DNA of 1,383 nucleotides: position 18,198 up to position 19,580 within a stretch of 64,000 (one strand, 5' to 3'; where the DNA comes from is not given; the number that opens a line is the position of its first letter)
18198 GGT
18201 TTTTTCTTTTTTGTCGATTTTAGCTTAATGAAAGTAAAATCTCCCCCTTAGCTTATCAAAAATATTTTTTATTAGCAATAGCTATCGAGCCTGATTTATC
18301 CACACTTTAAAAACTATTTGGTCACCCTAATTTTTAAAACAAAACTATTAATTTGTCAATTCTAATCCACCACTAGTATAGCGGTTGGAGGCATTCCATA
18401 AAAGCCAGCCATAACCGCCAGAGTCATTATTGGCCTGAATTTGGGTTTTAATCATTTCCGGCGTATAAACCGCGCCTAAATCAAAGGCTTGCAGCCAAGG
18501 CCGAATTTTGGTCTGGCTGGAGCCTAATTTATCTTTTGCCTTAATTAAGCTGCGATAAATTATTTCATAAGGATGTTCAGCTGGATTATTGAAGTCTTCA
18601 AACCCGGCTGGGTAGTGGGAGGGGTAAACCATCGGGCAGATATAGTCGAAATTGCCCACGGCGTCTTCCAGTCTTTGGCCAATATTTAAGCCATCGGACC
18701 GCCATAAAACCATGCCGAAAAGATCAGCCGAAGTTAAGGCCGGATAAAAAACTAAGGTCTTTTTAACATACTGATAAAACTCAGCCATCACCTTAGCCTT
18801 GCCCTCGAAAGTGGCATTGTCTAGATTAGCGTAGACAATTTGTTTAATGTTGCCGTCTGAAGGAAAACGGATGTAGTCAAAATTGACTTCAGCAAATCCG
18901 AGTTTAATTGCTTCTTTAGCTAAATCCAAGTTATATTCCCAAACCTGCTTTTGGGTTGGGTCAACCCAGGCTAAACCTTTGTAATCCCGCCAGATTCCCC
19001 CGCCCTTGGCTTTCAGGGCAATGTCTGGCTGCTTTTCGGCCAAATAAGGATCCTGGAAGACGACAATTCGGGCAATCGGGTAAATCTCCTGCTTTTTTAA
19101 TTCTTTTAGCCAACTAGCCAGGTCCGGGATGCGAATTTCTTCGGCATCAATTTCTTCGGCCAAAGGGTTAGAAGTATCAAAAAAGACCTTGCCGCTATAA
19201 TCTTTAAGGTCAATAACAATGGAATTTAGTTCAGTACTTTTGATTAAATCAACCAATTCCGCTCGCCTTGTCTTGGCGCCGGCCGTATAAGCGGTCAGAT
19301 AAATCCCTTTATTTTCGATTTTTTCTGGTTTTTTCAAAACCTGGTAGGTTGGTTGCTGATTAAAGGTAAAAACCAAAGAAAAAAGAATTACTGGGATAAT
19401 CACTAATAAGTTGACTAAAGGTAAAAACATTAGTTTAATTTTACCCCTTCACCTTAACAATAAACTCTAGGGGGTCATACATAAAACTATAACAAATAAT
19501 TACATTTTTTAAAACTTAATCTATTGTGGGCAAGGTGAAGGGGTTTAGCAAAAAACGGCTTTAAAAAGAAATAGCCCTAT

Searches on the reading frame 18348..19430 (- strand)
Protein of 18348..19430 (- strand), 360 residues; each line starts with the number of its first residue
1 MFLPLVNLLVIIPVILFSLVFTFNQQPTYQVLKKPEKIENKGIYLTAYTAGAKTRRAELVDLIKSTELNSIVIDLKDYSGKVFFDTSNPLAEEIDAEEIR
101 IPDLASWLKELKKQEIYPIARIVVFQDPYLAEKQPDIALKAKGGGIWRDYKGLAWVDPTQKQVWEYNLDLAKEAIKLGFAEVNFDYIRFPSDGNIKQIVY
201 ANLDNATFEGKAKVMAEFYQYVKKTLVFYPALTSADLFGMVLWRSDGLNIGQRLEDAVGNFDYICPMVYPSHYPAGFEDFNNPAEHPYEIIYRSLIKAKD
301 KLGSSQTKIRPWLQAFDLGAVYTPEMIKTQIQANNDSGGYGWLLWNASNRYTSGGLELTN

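Call 3: search_protein_families(library=pfam, proteins=[window:18348-19430:-], max_evalue=0.01)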
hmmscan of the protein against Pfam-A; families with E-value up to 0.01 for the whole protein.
window:18348-19430:- (360 aa): 2 families
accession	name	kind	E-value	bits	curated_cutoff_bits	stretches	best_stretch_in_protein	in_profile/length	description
PF13200.12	DUF4015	-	5.1e-107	358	27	1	42-351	1-313/313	Putative glycosyl hydrolase domain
PF14871.12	GHL6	-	0.0069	17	35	0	57-150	3-89/132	Hypothetical glycosyl hydrolase 6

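Call 4: search_protein_families(library=ncbifam, proteins=[window:18348-19430:-], max_evalue=0.01)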
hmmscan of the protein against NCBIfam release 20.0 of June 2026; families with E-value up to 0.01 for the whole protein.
window:18348-19430:- (360 aa): 0 families
